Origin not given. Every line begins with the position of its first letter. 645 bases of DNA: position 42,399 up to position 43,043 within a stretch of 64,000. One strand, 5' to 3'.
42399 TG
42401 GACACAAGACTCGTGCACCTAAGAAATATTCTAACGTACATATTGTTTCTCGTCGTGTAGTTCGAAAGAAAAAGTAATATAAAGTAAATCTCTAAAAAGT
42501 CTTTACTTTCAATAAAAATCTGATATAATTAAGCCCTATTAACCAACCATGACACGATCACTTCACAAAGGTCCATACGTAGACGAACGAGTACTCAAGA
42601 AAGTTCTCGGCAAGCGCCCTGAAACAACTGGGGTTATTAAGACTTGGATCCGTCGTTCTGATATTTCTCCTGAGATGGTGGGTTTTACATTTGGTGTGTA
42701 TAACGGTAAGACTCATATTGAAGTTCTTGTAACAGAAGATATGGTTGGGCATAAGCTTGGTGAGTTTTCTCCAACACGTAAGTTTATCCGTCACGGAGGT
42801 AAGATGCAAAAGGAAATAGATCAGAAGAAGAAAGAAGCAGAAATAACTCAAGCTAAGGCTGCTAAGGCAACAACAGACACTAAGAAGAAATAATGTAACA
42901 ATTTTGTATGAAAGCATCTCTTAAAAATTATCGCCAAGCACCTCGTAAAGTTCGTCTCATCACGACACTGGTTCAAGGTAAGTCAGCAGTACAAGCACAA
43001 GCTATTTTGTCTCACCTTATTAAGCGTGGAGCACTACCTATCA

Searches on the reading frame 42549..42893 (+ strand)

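Call 30: search_protein_families(library=pfam, proteins=[window:42549-42893:+], max_evalue=0.00001)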
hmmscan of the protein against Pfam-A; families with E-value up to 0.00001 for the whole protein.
window:42549-42893:+ (114 aa): 1 family
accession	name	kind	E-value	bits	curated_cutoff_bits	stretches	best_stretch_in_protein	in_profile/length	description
PF00203.26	Ribosomal_S19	-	4.3e-32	110.2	27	1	3-82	1-81/81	Ribosomal protein S19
